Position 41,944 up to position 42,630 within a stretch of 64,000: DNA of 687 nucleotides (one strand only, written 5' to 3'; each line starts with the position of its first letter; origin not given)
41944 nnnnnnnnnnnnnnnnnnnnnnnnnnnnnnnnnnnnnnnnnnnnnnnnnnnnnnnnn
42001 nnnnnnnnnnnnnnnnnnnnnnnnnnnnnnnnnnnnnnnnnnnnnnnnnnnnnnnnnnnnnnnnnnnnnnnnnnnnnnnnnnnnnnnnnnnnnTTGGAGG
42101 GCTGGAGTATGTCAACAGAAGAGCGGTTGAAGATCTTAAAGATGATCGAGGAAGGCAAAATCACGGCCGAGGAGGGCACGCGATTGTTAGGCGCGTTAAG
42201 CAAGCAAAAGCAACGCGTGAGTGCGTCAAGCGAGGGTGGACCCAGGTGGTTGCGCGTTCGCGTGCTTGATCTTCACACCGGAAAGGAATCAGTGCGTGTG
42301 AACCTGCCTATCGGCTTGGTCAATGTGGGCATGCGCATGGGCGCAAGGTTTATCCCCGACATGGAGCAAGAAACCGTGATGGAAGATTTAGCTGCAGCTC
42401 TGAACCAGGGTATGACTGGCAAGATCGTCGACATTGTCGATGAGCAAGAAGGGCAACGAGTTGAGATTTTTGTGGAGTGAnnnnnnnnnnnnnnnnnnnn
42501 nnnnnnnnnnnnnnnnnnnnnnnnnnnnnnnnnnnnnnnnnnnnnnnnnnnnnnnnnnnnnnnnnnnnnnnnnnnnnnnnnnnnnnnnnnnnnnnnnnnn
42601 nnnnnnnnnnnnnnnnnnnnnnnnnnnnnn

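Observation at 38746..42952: Lia/Yvl-like envelope-stress operon variant: DUF2089 regulator, GGD beta-helix (YvlB/LiaX-like), GNAT, two paralogous small proteins and a DUF360 holin-like protein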

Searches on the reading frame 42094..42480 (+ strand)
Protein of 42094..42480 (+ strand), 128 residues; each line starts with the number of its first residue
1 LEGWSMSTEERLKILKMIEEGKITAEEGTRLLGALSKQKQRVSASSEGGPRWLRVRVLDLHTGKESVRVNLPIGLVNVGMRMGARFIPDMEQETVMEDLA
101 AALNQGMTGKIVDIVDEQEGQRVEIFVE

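Call 3: search_protein_families(library=pfam, proteins=[window:42094-42480:+], max_evalue=0.1)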
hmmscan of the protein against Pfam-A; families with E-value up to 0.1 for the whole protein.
window:42094-42480:+ (128 aa): 2 families
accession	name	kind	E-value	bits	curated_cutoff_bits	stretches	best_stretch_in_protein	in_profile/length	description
PF22746.1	SHOCT-like_DUF2089-C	-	7.4e-11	41.7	27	1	9-39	1-31/32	SHOCT-like domain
PF15612.11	WHIM1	-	0.08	13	19.1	0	2-16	15-29/46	WSTF, HB1, Itc1p, MBD9 motif 1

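Call 4: search_protein_families(library=ncbifam, proteins=[window:42094-42480:+], max_evalue=0.1)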
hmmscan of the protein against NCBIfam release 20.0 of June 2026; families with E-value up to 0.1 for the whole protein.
window:42094-42480:+ (128 aa): 0 families

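Call 24: find_homologous_proteins(query=window:42109-42480:+, max_evalue=0.001)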
Query window:42109-42480:+ (123 aa): 929 proteins with E <= 0.001 among 1053 candidates; the best 120 are listed.
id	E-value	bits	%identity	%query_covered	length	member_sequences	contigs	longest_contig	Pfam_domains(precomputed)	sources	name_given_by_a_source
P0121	1.6e-70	252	100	100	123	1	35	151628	PF22746.2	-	-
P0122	8.6e-65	234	93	100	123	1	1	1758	PF22746.2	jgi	jgi:hypothetical protein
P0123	1.2e-64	233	93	100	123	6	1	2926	PF22746.2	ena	-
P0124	1.2e-64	233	93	100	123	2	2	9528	PF22746.2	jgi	jgi:hypothetical protein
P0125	2.8e-64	232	93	100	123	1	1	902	PF22746.2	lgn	-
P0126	1.1e-63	230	90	100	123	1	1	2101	PF22746.2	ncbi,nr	ncbi:MAG: hypothetical protein E4G99_13610 [Anaerolineales bacterium]|nr:MAG: hypothetical protein E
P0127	1.9e-63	229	90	100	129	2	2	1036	PF22746.2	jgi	jgi:hypothetical protein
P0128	3.1e-63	229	92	100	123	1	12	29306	PF22746.2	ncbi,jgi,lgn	jgi:hypothetical protein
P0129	3.8e-63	228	92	100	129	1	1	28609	PF22746.2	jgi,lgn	jgi:hypothetical protein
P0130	9.6e-63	227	89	100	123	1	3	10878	PF22746.2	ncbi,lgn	-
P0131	4.1e-62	225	89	100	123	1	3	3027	PF22746.2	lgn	-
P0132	8.2e-62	224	89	100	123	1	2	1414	PF22746.2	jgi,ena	jgi:hypothetical protein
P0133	1.7e-61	223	89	100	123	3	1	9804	PF22746.2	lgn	-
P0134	7.0e-61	221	89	100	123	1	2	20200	PF22746.2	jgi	jgi:hypothetical protein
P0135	8.4e-61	221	89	100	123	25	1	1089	PF22746.2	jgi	-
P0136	1.2e-60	220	88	100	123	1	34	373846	PF22746.2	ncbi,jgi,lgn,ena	jgi:hypothetical protein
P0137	1.4e-60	220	89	100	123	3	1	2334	PF22746.2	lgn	-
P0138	7.2e-60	218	86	100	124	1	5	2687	PF22746.2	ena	-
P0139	8.1e-60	218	88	100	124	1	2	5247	PF22746.2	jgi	jgi:hypothetical protein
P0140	9.0e-60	217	87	100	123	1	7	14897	PF22746.2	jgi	jgi:hypothetical protein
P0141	1.6e-59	217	87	100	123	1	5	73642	PF22746.2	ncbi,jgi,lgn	ncbi:MAG: hypothetical protein P8X64_00215 [Anaerolineales bacterium]|jgi:hypothetical protein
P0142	1.6e-59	217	86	100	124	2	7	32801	PF22746.2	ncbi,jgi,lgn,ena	ncbi:MAG: SHOCT-like domain-containing protein [Anaerolineales bacterium]|jgi:hypothetical protein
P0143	2.8e-59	216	85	100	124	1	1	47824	PF22746.2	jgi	-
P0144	7.1e-59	215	84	100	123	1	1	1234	PF22746.2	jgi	jgi:hypothetical protein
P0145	1.0e-58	214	85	100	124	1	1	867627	PF22746.2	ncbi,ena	-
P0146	1.1e-58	214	85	100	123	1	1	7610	PF22746.2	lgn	-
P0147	1.1e-58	214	85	100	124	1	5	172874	PF22746.2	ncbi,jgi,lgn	-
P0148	8.4e-58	211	84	100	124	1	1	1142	PF22746.2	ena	-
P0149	2.2e-57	210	84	100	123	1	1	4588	PF22746.2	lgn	-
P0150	4.6e-57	209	82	100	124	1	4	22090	PF22746.2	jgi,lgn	jgi:hypothetical protein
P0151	5.8e-57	208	82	100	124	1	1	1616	PF22746.2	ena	-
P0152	5.9e-57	208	82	100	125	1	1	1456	PF22746.2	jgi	jgi:hypothetical protein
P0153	3.2e-56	206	87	93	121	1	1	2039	PF22746.2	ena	-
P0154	4.1e-56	206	81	100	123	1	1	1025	PF22746.2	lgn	-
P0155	7.4e-56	205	81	100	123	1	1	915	PF22746.2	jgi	jgi:hypothetical protein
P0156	1.0e-55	204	80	100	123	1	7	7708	PF22746.2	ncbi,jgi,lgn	ncbi:MAG: hypothetical protein PVF85_11840 [Anaerolineales bacterium]|jgi:hypothetical protein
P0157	1.1e-55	204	80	100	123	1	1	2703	PF22746.2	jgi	jgi:hypothetical protein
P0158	4.3e-55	202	81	100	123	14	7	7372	PF22746.2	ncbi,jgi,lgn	ncbi:MAG: hypothetical protein PVI81_04600 [Anaerolineales bacterium]|jgi:hypothetical protein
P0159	7.5e-55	202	81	100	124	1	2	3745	PF22746.2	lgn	-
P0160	7.5e-55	202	80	100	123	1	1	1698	PF22746.2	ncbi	-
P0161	8.4e-55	201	79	100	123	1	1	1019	PF22746.2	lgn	-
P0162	9.0e-55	201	80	100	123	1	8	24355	PF22746.2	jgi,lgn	jgi:hypothetical protein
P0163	1.6e-54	201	81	100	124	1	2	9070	PF22746.2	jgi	jgi:hypothetical protein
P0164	2.3e-54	200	75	100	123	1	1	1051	PF22746.2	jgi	jgi:hypothetical protein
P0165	4.6e-54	199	76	100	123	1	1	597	PF22746.2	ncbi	-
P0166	5.0e-54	199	81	100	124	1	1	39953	PF22746.2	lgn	-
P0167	5.9e-54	199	75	99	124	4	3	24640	PF22746.2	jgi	jgi:hypothetical protein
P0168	2.2e-53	197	76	100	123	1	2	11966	PF22746.2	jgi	jgi:hypothetical protein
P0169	4.0e-53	196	74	100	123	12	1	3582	PF22746.2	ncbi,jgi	jgi:DUF4097 and DUF4098 domain-containing protein YvlB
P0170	6.7e-53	195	75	100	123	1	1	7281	PF22746.2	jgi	jgi:hypothetical protein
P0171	6.9e-53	195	77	100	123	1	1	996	PF22746.2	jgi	jgi:hypothetical protein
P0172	7.6e-53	195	74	100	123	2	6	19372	PF22746.2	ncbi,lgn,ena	-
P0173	7.7e-53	195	76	100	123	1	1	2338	PF22746.2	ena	-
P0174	1.3e-52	194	74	100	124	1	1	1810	PF22746.2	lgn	-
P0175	1.5e-52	194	72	100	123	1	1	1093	PF22746.2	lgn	-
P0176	1.9e-52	194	72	100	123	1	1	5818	PF22746.2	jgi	jgi:hypothetical protein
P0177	2.0e-52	194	73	100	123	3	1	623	PF22746.2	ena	-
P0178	2.3e-52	194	73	100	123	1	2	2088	PF22746.2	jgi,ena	-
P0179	3.0e-52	193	80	100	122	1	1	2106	PF22746.2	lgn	-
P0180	3.1e-52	193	73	100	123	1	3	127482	PF22746.2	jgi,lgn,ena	-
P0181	3.5e-52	193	79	100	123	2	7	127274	PF22746.2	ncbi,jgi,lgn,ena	-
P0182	4.2e-52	193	73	100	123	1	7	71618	PF22746.2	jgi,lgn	jgi:hypothetical protein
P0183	5.4e-52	192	73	100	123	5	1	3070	PF22746.2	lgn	-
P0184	5.6e-52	192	72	100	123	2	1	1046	PF22746.2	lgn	-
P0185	9.4e-52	192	74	99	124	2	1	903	PF22746.2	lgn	-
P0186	1.0e-51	192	72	100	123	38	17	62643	PF22746.2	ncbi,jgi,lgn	jgi:DUF4097 and DUF4098 domain-containing protein YvlB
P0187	1.1e-51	191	72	100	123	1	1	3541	PF22746.2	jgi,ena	jgi:hypothetical protein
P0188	1.1e-51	191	72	100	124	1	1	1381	PF22746.2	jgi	jgi:hypothetical protein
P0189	1.2e-51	191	75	100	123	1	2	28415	PF22746.2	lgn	-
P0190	2.0e-51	191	71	100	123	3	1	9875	PF22746.2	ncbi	-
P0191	2.1e-51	191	76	100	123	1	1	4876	PF22746.2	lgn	-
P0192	2.5e-51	190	73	99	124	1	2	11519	PF22746.2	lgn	-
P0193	2.7e-51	190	72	100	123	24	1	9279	PF22746.2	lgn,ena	-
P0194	3.2e-51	190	72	100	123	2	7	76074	PF22746.2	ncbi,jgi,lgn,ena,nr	ncbi:MAG: hypothetical protein MUO58_10345 [Anaerolineales bacterium]|jgi:hypothetical protein|nr:hy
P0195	5.2e-51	189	74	100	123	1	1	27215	PF22746.2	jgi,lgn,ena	-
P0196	5.5e-51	189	73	100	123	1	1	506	PF22746.2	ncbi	-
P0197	7.0e-51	189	74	100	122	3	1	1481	PF22746.2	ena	-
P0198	7.4e-51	189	72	100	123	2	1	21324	PF22746.2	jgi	-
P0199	8.7e-51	189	74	100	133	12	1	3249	PF22746.2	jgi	jgi:hypothetical protein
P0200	8.9e-51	188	76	100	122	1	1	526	PF22746.2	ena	-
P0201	1.0e-50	188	72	100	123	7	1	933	PF22746.2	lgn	-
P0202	1.1e-50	188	72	100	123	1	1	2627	PF22746.2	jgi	-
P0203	1.3e-50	188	72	99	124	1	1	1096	PF22746.2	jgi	jgi:hypothetical protein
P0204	1.3e-50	188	72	100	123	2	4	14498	PF22746.2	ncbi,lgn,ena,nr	ncbi:MAG: hypothetical protein V3S81_06960 [Anaerolineales bacterium]|nr:hypothetical protein [Anaer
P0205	1.6e-50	188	72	100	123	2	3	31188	PF22746.2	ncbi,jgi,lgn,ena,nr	ncbi:MAG TPA: hypothetical protein VMX56_00425 [Anaerolineales bacterium]|nr:hypothetical protein [A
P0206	1.9e-50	187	72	100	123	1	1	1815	PF22746.2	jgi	-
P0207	1.9e-50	187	72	100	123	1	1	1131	PF22746.2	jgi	-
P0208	2.1e-50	187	73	100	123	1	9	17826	PF22746.2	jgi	jgi:hypothetical protein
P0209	2.1e-50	187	72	100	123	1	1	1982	PF22746.2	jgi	-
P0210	2.4e-50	187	72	100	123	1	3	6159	PF22746.2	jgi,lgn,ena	-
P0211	2.4e-50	187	72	100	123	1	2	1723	PF22746.2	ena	-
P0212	2.5e-50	187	72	100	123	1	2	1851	PF22746.2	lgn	-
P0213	2.7e-50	187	71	99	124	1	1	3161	PF22746.2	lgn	-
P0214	8.2e-50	185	72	100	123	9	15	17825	PF22746.2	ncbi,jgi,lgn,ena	jgi:DUF4097 and DUF4098 domain-containing protein YvlB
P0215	8.6e-50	185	71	100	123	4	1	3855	PF22746.2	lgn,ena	-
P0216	8.8e-50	185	72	100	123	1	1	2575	PF22746.2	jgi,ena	-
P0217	2.8e-49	184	70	100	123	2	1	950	PF22746.2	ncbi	-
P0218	3.1e-49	184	71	100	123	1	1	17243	PF22746.2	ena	-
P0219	3.2e-49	183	70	99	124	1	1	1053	PF22746.2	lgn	-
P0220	3.9e-49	183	71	100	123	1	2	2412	PF22746.2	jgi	jgi:polyhydroxyalkanoate synthesis regulator phasin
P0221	6.8e-49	182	79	95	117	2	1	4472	PF22746.2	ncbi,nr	ncbi:MAG TPA: hypothetical protein ENL35_05250 [Chloroflexi bacterium]|nr:hypothetical protein [Chlo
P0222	7.4e-49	182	70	99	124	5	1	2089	PF22746.2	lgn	-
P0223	9.7e-49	182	71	100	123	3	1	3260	PF22746.2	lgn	-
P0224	1.1e-48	182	71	100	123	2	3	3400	PF22746.2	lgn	-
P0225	1.2e-48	182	69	100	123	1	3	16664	PF22746.2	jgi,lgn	jgi:hypothetical protein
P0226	2.8e-48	180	72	100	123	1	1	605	PF22746.2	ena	-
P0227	3.6e-48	180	68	100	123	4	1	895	PF22746.2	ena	-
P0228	8.2e-48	179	69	100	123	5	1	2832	PF22746.2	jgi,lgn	jgi:hypothetical protein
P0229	1.4e-47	178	69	100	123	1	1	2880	PF22746.2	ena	-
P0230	1.4e-47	178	69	99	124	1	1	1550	PF22746.2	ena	-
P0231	1.5e-47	178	69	100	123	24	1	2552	PF22746.2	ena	-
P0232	1.6e-47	178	70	98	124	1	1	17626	PF22746.2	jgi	jgi:hypothetical protein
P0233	1.7e-47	178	70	100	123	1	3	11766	PF22746.2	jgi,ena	-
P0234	1.9e-47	178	70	97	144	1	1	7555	PF22746.2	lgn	-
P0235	2.1e-47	178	69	100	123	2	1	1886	PF22746.2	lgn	-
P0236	2.2e-47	178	69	100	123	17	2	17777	PF22746.2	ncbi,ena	-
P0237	2.4e-47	177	70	96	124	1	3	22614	PF22746.2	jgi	jgi:hypothetical protein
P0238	2.7e-47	177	68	100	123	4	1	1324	PF22746.2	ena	-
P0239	4.2e-47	177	71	100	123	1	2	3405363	PF22746.2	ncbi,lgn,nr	ncbi:MAG: hypothetical protein JSV37_02425 [Anaerolineaceae bacterium]|nr:MAG: hypothetical protein 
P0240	5.3e-47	176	67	100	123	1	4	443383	PF22746.2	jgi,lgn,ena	-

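Call 39: predict_structure(alignment_id=A2)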
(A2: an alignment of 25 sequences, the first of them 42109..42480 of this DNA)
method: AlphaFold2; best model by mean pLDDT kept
length: 123 residues; sequences in the alignment: 25
mean_pLDDT: 75.3   pTM: 0.50
mean pLDDT of the five models: 75.3, 75.2, 70.5, 70.3, 68.4
residues with pLDDT >= 90: 2; 70-90: 92; 50-70: 18; < 50: 11
segments of 3 or more residues with pLDDT < 50: 34-44
pLDDT, mean of each block of 10 residues (from residue 1): 77 88 80 47 63 85 78 69 72 77 83 83 83
secondary structure, 60 per line:
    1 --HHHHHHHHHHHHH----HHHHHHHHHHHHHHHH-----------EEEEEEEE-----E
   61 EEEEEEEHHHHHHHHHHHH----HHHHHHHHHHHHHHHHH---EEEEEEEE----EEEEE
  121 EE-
elements in order: H3-15 H20-35 E47-54 E60-67 H68-79 H84-100 E104-111 E116-122

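Call 44: fold_search(model_id=the predicted structure, library=pdb)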
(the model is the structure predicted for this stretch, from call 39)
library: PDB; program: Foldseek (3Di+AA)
matches with E <= 10: 351; with E <= 0.001: 0
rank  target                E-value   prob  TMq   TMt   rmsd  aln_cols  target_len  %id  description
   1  6xyd_C                4.6e-01  0.30  0.27  0.31  10.9       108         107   11  Crystal structure of Q4D6Q6, a conserved kinetoplastid-specific protein from Trypanosoma cruzi (released 2020-06-10)
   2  2nzc_A                6.3e-01  0.30  0.21  0.32   6.8        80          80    8  The structure of uncharacterized protein TM1266 from Thermotoga maritima. (released 2006-12-19)
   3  6xyb_A                6.7e-01  0.23  0.27  0.31  11.3       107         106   11  Crystal structure of Q4D6Q6, a conserved kinetoplastid-specific protein from Trypanosoma cruzi (released 2020-06-10)
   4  4y15_C                6.7e-01  0.08  0.21  0.13  12.1       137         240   12  SdiA in complex with 3-oxo-C6-homoserine lactone (released 2015-04-08)
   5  2caj_A                7.2e-01  0.13  0.22  0.22  11.3       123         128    8  NikR from Helicobacter pylori in closed trans-conformation and nickel bound to 4 intermediary sites (released 2006-07-17)
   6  2wvd_A                7.2e-01  0.13  0.22  0.21  10.8       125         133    8  Structural and mechanistic insights into Helicobacter pylori NikR function (released 2010-01-19)
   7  6xyd_A                7.6e-01  0.25  0.26  0.29  10.7       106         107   11  Crystal structure of Q4D6Q6, a conserved kinetoplastid-specific protein from Trypanosoma cruzi (released 2020-06-10)
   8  3lgh_A                8.1e-01  0.21  0.33  0.32   8.6       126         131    8  Crystal structure of NikR from Helicobacter pylori with variable Ni site coordination (released 2010-09-15)
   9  2wvb_B                8.1e-01  0.18  0.31  0.29   8.6       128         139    8  Structural and mechanistic insights into Helicobacter pylori NikR function (released 2010-01-19)
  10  3eip_A                8.7e-01  0.21  0.30  0.41   7.4        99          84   12  CRYSTAL STRUCTURE OF COLICIN E3 IMMUNITY PROTEIN: AN INHIBITOR TO A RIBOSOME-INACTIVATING RNASE (released 1999-11-10)
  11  2j3w_C                9.2e-01  0.16  0.27  0.25  13.1        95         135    7  The crystal structure of the bet3-trs31-sedlin complex. (released 2006-11-27)
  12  5ohk_A                9.2e-01  0.05  0.20  0.11  11.1       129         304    8  Crystal structure of USP30 in covalent complex with ubiquitin propargylamide (high resolution) (released 2017-09-20)
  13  6gbi                  1.1e+00  0.35  0.28  0.32   6.6        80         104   14  Wnt signalling (released 2018-08-15)
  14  6xyb_D                1.1e+00  0.20  0.27  0.31  10.9       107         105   10  Crystal structure of Q4D6Q6, a conserved kinetoplastid-specific protein from Trypanosoma cruzi (released 2020-06-10)
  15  2j3w_A                1.1e+00  0.16  0.27  0.24  12.7        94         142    7  The crystal structure of the bet3-trs31-sedlin complex. (released 2006-11-27)
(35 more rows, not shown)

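Call 54: search_protein_representatives(protein=window:42109-42480:+)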
Query: 123 residues. Proteins with E-value up to 0.001 (for the whole library): 1529; up to 1e-10: 564; up to 1e-30: 8. The best 150 are listed.
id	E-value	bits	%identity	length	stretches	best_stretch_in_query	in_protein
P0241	1.6e-37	144.1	50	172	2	3-123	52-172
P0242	2.9e-35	136.9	58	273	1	2-123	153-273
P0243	4.0e-34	133.2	56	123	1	2-123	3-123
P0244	1.2e-33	131.7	55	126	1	2-123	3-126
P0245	4.4e-33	129.8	80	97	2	69-123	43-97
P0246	9.7e-33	128.8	57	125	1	2-123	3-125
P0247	2.4e-31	124.3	47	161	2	4-123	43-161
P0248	5.0e-31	123.3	52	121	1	4-123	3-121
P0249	4.0e-30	120.3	50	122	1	2-123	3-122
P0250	1.0e-29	119.0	48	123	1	3-123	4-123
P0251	1.3e-29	118.7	53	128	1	2-123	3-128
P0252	1.3e-29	118.7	50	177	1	4-123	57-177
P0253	2.4e-29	117.8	50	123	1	2-123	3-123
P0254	4.0e-29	117.1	51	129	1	3-123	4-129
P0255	5.4e-29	116.7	51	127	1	3-123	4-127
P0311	6.8e-23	97.1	41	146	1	4-122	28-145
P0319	1.7e-22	95.8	41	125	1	4-123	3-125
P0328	6.7e-22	93.9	40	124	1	3-123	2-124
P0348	9.1e-21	90.2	41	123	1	3-123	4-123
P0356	2.6e-20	88.8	38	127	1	2-123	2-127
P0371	6.8e-20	87.4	39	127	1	2-123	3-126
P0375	9.7e-20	86.9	39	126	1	3-123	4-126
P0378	1.1e-19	86.8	39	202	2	34-121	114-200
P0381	1.3e-19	86.5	41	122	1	3-123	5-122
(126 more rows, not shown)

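Call 61: find_related_loci(query=A7, collection=genome_contigs, flank=9000)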
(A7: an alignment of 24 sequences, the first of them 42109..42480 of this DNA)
Query A7 (123 aa) in genome_contigs; peptide patterns used: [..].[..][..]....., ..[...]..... (x = any residue, [..] = any of these).
599 stretches matched a pattern (row limit reached: there are more); 489 encode a relative of the query (tblastn E <= 1e-3); the best 80 are kept; 80 distinct loci.
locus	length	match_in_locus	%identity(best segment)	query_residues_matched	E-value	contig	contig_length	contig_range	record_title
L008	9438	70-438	92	1-123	4e-70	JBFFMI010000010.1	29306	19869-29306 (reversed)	MAG: Anaerolineales bacterium isolate Mix_mud18.2022.04.43 k141_1747689_length_29306_cov_10.5513, whole genome shotgun s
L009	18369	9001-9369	88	1-123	8e-68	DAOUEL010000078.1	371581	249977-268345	MAG TPA_asm: Anaerolineales bacterium isolate N6_281 k139_187044, whole genome shotgun sequence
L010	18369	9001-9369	87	1-123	4e-67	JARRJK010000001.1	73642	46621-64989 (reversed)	MAG: Anaerolineales bacterium isolate Spart_018_MAG scaffold_63, whole genome shotgun sequence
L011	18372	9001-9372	86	1-123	3e-66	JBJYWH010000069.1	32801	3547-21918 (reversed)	MAG: Anaerolineales bacterium isolate J5_7_160517rDrA_9 J5_7_160517rDrA_9_000000000069, whole genome shotgun sequence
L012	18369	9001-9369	85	1-123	4e-66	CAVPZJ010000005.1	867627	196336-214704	MAG: uncultured Chloroflexia bacterium isolate MFD09964.bin.2.53 genome assembly, contig: contig_14870, whole genome sho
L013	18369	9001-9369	85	1-123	8e-66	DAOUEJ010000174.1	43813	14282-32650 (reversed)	MAG TPA_asm: Anaerolineales bacterium isolate N5_261 k139_1448852, whole genome shotgun sequence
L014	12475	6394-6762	80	1-123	4e-62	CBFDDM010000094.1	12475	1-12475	MAG TPA_asm: uncultured Anaerolineales bacterium isolate SRR6194934_binner23_Refined_12 genome assembly, contig: ERZ7813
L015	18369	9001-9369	74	1-123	9e-60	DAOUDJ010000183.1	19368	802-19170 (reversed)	MAG TPA_asm: Anaerolineales bacterium isolate M42_98 k117_119658, whole genome shotgun sequence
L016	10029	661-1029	79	1-123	8e-59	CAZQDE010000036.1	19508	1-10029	MAG TPA_asm: uncultured Anaerolineaceae bacterium isolate binchicken_co19_417 genome assembly, contig: NODE_4385_length_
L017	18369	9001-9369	79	1-123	6e-59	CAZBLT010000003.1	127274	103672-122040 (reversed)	MAG TPA_asm: uncultured Anaerolineaceae bacterium isolate SRP338002_co1_121 genome assembly, contig: NODE_145_length_127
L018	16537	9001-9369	72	1-123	2e-58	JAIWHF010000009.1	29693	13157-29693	MAG: Methanosarcinales archaeon isolate JL_US_07_21 NODE_88_length_29693_cov_0.431847, whole genome shotgun sequence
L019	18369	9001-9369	72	1-123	2e-58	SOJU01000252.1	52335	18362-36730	MAG: Anaerolineales bacterium isolate E44_bin32 NODE_119_length_52335_cov_16.859315, whole genome shotgun sequence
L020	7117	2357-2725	72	1-123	2e-58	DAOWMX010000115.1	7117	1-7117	MAG TPA_asm: Anaerolineales bacterium isolate CSMAG_3013 CSMAG_3013_k141_504773_length_7117_cov_32.8307, whole genome sh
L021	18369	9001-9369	72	1-123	2e-58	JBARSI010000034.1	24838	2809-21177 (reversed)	MAG: Anaerolineales bacterium isolate MFD12959_ilm_asm_bin40 k127_380677, whole genome shotgun sequence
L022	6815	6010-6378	72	1-123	3e-57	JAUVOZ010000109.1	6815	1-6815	MAG: Anaerolineae bacterium isolate CSMAG_649 CSMAG_649_k141_831148_length_6815_cov_15.2823, whole genome shotgun sequen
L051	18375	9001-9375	55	2-123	7e-40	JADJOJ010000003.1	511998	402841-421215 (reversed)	MAG: Candidatus Leptofilum gracile isolate Fred_BAT3C.445 tig00003613-10-5104960, whole genome shotgun sequence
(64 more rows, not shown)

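Call 64: list_cluster_members(proteins=[P0356, P0371, P0378, P0319, P0328, P0348, P0375, P0381, P0311, P0241])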
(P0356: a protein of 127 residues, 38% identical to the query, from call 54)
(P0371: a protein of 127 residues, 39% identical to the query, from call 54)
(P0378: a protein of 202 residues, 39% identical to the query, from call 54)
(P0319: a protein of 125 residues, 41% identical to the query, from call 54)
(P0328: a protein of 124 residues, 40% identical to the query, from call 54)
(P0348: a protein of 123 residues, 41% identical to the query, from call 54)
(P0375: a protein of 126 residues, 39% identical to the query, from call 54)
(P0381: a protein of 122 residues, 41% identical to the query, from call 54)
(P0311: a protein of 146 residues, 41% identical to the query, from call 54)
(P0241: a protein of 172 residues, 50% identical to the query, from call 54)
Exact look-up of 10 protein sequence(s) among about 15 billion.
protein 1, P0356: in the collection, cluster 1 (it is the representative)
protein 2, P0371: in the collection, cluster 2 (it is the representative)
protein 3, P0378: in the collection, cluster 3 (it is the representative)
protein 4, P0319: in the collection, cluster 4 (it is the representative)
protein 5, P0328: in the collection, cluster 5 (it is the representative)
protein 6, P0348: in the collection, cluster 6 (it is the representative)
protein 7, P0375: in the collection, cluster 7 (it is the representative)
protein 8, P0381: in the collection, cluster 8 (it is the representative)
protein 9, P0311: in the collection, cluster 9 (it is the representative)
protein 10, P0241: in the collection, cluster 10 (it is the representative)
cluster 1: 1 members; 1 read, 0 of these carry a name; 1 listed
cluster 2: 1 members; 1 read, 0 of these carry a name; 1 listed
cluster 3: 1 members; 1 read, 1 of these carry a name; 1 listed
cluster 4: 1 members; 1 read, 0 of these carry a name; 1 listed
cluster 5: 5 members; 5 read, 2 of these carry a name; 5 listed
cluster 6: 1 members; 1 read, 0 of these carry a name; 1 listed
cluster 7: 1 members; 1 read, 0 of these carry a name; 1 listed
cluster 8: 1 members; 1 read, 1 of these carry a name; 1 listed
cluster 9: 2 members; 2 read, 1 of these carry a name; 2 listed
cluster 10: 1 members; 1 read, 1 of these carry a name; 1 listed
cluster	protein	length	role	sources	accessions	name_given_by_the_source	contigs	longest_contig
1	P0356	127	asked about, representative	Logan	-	-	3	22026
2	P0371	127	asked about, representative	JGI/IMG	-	-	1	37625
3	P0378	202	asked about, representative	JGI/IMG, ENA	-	hypothetical protein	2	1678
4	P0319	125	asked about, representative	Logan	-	-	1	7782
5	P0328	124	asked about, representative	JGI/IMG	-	-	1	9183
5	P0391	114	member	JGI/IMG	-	hypothetical protein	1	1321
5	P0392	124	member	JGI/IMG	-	hypothetical protein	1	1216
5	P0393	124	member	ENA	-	-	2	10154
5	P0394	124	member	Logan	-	-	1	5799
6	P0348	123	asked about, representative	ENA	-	-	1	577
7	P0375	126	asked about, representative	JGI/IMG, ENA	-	-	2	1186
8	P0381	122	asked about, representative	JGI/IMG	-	hypothetical protein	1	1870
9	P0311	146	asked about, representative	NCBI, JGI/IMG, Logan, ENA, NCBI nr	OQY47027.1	MAG: hypothetical protein B6242_05950 [Anaerolineaceae bacterium 4572_78]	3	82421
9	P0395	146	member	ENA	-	-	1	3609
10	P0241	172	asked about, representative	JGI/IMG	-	polyhydroxyalkanoate synthesis regulator phasin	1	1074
